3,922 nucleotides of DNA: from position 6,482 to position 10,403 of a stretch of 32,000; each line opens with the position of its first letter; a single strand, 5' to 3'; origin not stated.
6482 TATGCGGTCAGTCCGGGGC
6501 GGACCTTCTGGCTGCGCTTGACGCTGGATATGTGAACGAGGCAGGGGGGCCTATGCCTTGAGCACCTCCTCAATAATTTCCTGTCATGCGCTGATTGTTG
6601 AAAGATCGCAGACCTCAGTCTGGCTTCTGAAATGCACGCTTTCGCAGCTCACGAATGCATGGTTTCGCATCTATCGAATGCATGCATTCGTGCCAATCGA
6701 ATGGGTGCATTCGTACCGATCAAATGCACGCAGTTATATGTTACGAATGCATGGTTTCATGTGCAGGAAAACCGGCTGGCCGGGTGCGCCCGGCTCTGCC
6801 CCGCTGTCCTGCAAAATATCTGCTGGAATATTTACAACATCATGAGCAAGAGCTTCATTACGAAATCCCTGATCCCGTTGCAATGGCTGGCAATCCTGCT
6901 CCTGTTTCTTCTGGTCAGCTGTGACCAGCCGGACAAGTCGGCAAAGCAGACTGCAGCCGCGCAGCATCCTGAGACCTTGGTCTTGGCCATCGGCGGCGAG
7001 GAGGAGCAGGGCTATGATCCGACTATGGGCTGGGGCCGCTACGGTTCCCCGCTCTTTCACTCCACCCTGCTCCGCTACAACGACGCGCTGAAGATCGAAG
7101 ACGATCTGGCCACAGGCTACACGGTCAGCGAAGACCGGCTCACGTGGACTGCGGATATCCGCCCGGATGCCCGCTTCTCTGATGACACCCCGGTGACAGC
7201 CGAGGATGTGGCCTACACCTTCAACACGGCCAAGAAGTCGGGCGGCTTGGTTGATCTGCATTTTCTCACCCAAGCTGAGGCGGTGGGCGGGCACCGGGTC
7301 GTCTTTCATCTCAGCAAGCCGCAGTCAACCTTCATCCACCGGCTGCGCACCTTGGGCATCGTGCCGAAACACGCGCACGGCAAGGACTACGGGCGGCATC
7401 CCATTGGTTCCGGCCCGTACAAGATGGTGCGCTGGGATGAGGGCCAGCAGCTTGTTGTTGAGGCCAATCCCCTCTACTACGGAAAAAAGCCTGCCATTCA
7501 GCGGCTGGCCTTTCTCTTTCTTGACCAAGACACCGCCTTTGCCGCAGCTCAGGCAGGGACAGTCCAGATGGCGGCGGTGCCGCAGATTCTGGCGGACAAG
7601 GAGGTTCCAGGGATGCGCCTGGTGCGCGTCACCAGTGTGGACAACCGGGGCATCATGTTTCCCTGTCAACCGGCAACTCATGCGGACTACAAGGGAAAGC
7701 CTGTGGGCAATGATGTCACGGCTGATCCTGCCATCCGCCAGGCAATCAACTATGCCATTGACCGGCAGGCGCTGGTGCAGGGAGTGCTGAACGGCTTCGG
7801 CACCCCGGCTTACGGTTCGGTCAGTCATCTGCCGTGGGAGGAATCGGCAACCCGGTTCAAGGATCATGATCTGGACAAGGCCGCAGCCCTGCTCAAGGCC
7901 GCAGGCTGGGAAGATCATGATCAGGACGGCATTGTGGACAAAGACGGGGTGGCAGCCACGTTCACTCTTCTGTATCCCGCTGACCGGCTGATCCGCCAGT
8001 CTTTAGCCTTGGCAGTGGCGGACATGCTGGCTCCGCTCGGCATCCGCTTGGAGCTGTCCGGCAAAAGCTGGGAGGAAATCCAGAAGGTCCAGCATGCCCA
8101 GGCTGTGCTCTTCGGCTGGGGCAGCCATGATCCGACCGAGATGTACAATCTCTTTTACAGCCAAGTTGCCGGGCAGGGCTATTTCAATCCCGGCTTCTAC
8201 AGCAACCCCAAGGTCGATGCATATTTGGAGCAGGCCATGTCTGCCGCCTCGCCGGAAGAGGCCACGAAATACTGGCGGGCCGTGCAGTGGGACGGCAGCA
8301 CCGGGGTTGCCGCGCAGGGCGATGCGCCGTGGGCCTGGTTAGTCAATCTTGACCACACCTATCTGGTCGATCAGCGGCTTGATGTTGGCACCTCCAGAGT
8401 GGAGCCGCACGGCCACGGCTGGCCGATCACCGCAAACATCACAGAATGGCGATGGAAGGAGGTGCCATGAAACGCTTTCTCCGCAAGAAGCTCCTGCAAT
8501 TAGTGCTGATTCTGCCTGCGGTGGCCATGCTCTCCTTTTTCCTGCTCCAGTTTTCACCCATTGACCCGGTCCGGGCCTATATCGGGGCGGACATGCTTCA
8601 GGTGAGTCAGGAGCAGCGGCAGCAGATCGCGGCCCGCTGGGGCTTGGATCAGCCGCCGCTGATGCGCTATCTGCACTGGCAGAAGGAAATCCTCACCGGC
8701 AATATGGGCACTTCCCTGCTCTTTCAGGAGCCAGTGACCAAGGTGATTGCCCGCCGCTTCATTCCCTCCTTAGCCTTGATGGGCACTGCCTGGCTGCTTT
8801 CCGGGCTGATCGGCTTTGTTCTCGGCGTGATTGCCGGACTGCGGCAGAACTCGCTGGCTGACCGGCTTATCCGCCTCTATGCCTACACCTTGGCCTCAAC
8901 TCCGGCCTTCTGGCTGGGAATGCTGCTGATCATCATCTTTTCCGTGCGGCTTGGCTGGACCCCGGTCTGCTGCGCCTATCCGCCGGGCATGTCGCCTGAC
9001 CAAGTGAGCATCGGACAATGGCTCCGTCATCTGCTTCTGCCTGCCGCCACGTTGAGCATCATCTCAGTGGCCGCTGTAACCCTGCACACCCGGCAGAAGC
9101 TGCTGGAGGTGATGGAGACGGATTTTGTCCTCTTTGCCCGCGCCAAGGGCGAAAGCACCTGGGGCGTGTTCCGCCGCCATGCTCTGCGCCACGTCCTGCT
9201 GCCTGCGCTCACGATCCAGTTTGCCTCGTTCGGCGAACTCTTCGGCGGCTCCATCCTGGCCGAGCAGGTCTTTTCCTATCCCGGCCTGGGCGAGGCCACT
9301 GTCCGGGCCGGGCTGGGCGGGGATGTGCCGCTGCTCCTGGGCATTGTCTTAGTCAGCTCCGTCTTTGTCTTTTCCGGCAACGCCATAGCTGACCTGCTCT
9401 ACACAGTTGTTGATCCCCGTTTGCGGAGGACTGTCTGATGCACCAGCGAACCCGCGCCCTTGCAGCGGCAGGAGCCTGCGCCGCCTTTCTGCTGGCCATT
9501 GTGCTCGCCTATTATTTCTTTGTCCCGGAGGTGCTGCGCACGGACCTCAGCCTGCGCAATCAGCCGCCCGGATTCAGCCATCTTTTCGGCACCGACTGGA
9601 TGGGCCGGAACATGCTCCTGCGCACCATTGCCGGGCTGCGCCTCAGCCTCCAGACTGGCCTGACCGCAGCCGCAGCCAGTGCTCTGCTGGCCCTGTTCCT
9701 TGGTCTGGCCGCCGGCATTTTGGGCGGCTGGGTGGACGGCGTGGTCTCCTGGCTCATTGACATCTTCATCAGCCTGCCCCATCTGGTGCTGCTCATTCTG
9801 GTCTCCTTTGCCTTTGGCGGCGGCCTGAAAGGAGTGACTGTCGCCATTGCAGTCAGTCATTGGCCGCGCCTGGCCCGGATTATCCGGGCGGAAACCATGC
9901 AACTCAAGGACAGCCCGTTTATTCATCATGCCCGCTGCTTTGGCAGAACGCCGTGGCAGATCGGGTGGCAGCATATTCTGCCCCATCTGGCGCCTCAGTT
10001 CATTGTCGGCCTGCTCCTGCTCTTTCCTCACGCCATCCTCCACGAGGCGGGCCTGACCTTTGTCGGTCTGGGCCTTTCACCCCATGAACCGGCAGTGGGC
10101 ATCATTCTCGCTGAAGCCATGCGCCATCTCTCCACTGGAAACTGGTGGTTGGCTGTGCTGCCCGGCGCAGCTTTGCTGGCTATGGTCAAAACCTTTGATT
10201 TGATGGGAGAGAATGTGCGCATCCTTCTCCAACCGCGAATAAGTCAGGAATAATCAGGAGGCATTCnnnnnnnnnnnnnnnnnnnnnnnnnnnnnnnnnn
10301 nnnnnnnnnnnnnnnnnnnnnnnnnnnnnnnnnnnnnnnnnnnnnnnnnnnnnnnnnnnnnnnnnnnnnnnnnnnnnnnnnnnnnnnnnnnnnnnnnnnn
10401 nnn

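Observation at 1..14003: Candidate ribosomal thiazol(in)e/His metallophore system: TOMM enzymes wired to an exporter, a TonB receptor and a Nik/Opp-type importer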

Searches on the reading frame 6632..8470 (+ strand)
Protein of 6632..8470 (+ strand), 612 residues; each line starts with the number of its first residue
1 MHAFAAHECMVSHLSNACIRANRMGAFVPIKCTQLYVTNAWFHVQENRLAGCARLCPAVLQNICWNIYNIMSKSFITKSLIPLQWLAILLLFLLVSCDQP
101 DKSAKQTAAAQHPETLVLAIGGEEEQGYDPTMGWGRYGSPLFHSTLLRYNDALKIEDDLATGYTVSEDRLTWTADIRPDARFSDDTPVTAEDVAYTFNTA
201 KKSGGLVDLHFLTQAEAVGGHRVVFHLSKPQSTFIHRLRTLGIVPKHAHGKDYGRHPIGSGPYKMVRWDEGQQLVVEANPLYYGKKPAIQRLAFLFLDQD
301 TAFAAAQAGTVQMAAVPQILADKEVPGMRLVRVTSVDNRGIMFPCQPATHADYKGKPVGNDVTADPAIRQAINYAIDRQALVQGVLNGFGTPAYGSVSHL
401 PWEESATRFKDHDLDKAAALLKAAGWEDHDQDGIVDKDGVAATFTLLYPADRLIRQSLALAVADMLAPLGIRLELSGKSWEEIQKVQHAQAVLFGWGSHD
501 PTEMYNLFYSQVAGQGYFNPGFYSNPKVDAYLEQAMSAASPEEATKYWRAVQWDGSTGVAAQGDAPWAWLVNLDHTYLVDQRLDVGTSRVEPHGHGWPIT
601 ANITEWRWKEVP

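Call 6: search_protein_families(library=pfam, proteins=[window:6632-8470:+], max_evalue=0.01)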
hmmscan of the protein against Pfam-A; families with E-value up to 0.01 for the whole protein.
window:6632-8470:+ (612 aa): 1 family
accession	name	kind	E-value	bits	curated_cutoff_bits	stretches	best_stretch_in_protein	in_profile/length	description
PF00496.27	SBP_bac_5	-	3.4e-78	263.8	32.4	1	155-511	2-363/368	Bacterial extracellular solute-binding proteins, family 5 Middle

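Call 11: search_protein_families(library=ncbifam, proteins=[window:6632-8470:+], max_evalue=0.001)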
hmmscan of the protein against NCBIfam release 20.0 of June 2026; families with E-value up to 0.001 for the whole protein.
window:6632-8470:+ (612 aa): 10 families
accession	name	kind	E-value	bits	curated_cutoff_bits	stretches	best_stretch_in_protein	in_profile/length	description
NF011942.0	PRK15413.1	equivalog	1.3e-32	113.1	594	1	142-552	58-468/512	glutathione ABC transporter substrate-binding protein GsiB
TIGR02294.1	nickel_nikA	equivalog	1e-31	110.1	393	1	143-547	36-453/501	nickel ABC transporter substrate-binding protein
NF045467.1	Opp4A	equivalog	2.7e-31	108.4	650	2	255-554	205-513/556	oligopeptide ABC transporter substrate-binding protein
NF045468.1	Opp5A_nikA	equivalog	1.9e-26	92.6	600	1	144-447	46-337/488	nickel ABC transporter substrate-binding protein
NF047575.1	opine_bind_CntA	exception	9.9e-23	80.5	800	1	84-485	9-419/535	staphylopine-dependent metal ABC transporter substrate-binding lipoprotein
TIGR04028.1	SBP_KPN_01854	hypoth_equivalog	2.3e-16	59.4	468.5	1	151-477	40-381/509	TIGR04028 family ABC transporter substrate-binding protein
NF043070.1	DppA_dipep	equivalog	1.6e-15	56.7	1005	1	154-517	73-457/535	dipeptide ABC transporter periplasmic-binding protein DppA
NF011684.0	PRK15104.1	equivalog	1.3e-10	40.6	947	1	258-548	212-492/543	oligopeptide ABC transporter substrate-binding protein OppA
NF011689.0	PRK15109.1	equivalog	1.4e-06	27.3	560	1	247-540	202-483/547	ABC transporter substrate-binding protein SapA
NF010149.0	PRK13626.1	equivalog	2.5e-05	23.1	476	1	153-297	162-304/552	HTH-type transcriptional regulator SgrR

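Call 33: search_solved_structures(query=window:6632-8470:+, max_evalue=1e-10)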
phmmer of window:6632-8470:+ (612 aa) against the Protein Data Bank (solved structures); distinct sequences matched with E-value up to 1e-10: 58.
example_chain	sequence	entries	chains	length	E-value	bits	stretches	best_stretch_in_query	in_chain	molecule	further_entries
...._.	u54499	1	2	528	3.6e-144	484.4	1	109-608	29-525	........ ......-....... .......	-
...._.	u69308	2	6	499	1.4e-143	482.4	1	114-608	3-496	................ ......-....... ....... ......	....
8efz_A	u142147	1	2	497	2.9e-52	180.8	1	112-554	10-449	Extracellular solute-binding protein family 5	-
1xoc_A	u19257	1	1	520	4.5e-37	130.6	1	142-549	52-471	Oligopeptide-binding protein appA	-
4oet_A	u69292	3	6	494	2.1e-35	125.1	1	141-606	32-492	Putative peptide ABC-transport system periplasmic peptide-binding protein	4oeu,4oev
1uqw_A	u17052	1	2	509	4.1e-29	104.3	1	116-552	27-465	PUTATIVE BINDING PROTEIN YLIB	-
5yyb_A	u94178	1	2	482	1.4e-25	92.6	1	165-425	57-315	Putative ABC transporter periplasmic binding protein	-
5z99_A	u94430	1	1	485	1.4e-25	92.6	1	165-425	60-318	Putative ABC transporter periplasmic binding protein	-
5za4_A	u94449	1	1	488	1.5e-25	92.6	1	165-425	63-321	Putative ABC transporter periplasmic binding protein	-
5u4o_A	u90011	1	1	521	2.7e-22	81.8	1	167-541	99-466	ABC transporter substrate-binding protein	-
6hlx_A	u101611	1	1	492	5.9e-22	80.7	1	135-482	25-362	AgaA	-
7kz8_A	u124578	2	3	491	2e-20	75.6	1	127-471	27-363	Peptide/nickel transport system substrate-binding protein AapF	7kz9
8upi_A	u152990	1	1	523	4.7e-20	74.4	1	133-575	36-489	Peptide ABC transporter substrate-binding protein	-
4oer_A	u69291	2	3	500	2.9e-19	71.8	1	140-504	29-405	NikA protein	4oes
5isu_A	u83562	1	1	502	9.1e-19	70.2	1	159-549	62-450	Lmo0135 protein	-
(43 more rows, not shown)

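Call 59: search_solved_structures(query=window:6842-8470:+, max_evalue=1e-100, show_alignments=2)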
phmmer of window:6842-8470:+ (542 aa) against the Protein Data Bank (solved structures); distinct sequences matched with E-value up to 1e-100: 2.
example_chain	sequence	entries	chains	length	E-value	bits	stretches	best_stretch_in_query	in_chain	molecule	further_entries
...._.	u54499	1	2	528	2.7e-144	484.7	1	39-538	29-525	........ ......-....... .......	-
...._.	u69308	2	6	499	1e-143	482.8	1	44-538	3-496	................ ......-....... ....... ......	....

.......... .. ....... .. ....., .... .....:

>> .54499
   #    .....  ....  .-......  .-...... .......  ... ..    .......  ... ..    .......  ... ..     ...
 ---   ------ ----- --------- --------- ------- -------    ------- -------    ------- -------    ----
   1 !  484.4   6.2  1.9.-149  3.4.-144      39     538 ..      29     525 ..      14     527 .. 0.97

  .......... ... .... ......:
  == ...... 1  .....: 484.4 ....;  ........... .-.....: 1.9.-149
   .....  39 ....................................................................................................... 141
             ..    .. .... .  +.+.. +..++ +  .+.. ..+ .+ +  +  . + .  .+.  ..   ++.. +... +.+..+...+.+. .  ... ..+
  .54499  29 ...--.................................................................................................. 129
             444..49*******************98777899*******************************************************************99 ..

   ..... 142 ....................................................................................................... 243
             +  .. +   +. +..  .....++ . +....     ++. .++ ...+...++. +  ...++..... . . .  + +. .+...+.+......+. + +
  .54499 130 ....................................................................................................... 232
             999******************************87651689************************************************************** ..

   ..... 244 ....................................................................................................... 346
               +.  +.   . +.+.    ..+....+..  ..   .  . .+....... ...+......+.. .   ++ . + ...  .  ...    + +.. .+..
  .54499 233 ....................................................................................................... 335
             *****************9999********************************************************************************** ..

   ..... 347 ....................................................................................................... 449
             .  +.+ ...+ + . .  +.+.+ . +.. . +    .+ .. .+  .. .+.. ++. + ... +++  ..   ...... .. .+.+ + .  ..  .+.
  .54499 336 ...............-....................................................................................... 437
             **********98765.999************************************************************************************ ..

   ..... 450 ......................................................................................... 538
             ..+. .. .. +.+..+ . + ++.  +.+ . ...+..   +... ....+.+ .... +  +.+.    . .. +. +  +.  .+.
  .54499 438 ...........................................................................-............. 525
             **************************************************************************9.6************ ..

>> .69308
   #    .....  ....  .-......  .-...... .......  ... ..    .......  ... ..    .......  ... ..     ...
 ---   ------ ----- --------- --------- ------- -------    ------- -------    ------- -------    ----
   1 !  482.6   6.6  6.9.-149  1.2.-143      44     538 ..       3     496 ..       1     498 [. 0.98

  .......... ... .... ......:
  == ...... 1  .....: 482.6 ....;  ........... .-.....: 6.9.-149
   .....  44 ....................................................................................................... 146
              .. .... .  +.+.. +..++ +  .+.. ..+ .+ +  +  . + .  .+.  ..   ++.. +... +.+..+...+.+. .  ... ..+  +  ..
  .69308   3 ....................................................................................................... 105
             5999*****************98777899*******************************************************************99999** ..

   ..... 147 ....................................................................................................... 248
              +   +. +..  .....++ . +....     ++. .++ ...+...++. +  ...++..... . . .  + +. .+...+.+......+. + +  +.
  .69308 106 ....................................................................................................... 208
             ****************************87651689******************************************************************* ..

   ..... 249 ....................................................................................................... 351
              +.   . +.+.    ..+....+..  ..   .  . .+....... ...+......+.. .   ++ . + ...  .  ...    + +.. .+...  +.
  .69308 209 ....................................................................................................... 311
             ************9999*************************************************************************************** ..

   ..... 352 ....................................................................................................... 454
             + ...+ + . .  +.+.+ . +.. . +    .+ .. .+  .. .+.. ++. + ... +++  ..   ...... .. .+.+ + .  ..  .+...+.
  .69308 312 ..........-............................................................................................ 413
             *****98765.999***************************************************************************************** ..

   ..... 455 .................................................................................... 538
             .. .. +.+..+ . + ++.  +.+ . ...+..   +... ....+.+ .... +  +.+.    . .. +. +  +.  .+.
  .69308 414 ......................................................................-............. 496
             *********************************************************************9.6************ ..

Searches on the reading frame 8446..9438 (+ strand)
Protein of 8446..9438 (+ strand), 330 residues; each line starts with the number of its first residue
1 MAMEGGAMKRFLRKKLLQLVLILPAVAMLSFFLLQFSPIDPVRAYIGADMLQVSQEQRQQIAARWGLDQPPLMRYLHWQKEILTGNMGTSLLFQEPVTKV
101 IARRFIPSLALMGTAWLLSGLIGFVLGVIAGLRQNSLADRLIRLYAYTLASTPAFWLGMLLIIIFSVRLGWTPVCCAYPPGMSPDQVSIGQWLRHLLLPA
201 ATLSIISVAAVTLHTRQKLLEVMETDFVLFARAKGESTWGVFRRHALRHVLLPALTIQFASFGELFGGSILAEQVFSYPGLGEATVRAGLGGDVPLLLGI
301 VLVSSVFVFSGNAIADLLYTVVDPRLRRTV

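Call 6: search_protein_families(library=pfam, proteins=[window:8446-9438:+], max_evalue=0.01)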
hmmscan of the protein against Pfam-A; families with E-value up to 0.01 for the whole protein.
window:8446-9438:+ (330 aa): 2 families
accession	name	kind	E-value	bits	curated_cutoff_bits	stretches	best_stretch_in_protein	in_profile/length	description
PF00528.27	BPD_transp_1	-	2.5e-44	151.6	26.4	1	123-328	1-184/184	Binding-protein-dependent transport system inner membrane component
PF19300.4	BPD_transp_1_N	-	4.1e-08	33.9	23.8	1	8-87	1-77/114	Binding-prot-dependent transport system membrane comp, N-term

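Call 38: search_protein_families(library=ncbifam, proteins=[window:8446-9438:+], max_evalue=1)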
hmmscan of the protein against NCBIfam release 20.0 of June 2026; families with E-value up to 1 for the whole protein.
window:8446-9438:+ (330 aa): 19 families
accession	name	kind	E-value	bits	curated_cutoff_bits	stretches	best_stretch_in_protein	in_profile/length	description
NF045470.1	Opp2B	equivalog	7.8e-74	248.6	350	1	15-327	1-300/300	nickel ABC transporter permease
NF045472.1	Opp4B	equivalog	1.4e-64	218.4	450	1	11-327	4-319/319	oligopeptide ABC transporter permease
NF045469.1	Opp1B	equivalog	7e-62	209.7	380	1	8-327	1-307/307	nickel/cobalt ABC transporter permease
NF045471.1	Opp3B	equivalog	3.1e-58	197.6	480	1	8-327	1-303/308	oligopeptide ABC transporter permease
TIGR02789.1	nickel_nikB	equivalog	8.1e-57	193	447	1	8-328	1-308/314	nickel ABC transporter permease subunit NikB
NF011661.0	PRK15081.1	equivalog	1.2e-53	182.6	463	1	8-327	1-304/306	glutathione ABC transporter permease GsiC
NF007677.0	PRK10352.1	equivalog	4.7e-53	180.3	433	1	8-328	1-308/314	nickel ABC transporter permease subunit NikB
NF008161.0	PRK10914.1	equivalog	4.6e-47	160.8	590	2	193-328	202-337/339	dipeptide ABC transporter permease DppB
NF007008.0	PRK09471.1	equivalog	1.6e-44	152.6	388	1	8-327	1-305/306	oligopeptide ABC transporter permease OppB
NF011690.0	PRK15110.1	equivalog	2.4e-29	102.8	432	2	74-177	43-146/321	putrescine export ABC transporter permease SapB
NF011712.0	PRK15133.1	subfamily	1.1e-26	93.6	445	1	57-326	85-359/364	microcin C ABC transporter permease YejB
NF043081.1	MMSYN1_0165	equivalog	4.4e-25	88.5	350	1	90-327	160-385/388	oligopeptide ABC transporter permease OppB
NF045474.1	Opp2C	equivalog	7e-08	32.3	300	1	204-283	110-185/236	nickel transporter permease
NF045473.1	Opp1C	equivalog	3.8e-06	26.5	350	2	203-283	137-213/267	nickel/cobalt ABC transporter permease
NF045476.1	Opp4C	equivalog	1.2e-05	24.8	350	1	108-283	79-223/278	oligopeptide ABC transporter permease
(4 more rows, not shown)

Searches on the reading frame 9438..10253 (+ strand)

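Call 6: search_protein_families(library=pfam, proteins=[window:9438-10253:+], max_evalue=0.01)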
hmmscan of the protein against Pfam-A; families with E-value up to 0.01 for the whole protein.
window:9438-10253:+ (271 aa): 1 family
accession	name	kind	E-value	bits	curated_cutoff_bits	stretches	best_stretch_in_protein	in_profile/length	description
PF00528.27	BPD_transp_1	-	9.9e-24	84.5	26.4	1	86-256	2-174/184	Binding-protein-dependent transport system inner membrane component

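Call 38: search_protein_families(library=ncbifam, proteins=[window:9438-10253:+], max_evalue=1)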
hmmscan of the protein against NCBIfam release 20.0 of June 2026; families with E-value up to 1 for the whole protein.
window:9438-10253:+ (271 aa): 30 families (the best 25 are shown)
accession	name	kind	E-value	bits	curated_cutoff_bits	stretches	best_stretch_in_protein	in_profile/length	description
NF045474.1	Opp2C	equivalog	8.5e-53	179.4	300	1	33-262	5-233/236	nickel transporter permease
NF045476.1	Opp4C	equivalog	6.4e-50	170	350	1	8-267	15-278/278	oligopeptide ABC transporter permease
TIGR02790.1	nickel_nikC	equivalog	4.7e-48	164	358.45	1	17-262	12-255/258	nickel ABC transporter permease subunit NikC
NF007738.0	PRK10417.1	equivalog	2.6e-47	161.6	335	1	8-270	11-273/277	nickel ABC transporter permease subunit NikC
NF045473.1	Opp1C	equivalog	1.1e-44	152.9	350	1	12-267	12-266/267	nickel/cobalt ABC transporter permease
NF045475.1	Opp3C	equivalog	1.8e-42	145.6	450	1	48-268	108-327/328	oligopeptide ABC transporter permease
NF007376.0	PRK09881.1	equivalog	5.2e-42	143.9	434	1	11-268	37-293/298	D,D-dipeptide ABC transporter permease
NF011662.0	PRK15082.1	equivalog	1e-40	140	484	1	7-270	39-302/303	glutathione ABC transporter permease GsiD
NF008160.0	PRK10913.1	equivalog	2.7e-35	122.2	483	1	45-270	76-300/300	dipeptide ABC transporter permease DppC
NF047573.1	opine_perm_CntC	exception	1.6e-33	116.2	440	1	17-268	21-271/271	staphylopine uptake ABC transporter permease subunit CntC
NF011935.0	PRK15406.1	equivalog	1.7e-33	116.6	433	1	19-267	51-300/302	oligopeptide ABC transporter permease OppC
NF043080.1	MMSYN1_0166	equivalog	3.9e-28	98.3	370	1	17-260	51-297/307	oligopeptide ABC transporter permease OppC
NF011691.0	PRK15111.1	equivalog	2.6e-24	86.3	379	1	46-263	74-290/296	putrescine export ABC transporter permease SapC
NF011596.0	PRK15021.1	subfamily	2.8e-15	56.2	439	1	42-266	115-337/341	microcin C ABC transporter permease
TIGR01097.1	PhnE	equivalog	9.5e-08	31.8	216.7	1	19-261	11-248/252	phosphonate ABC transporter, permease protein PhnE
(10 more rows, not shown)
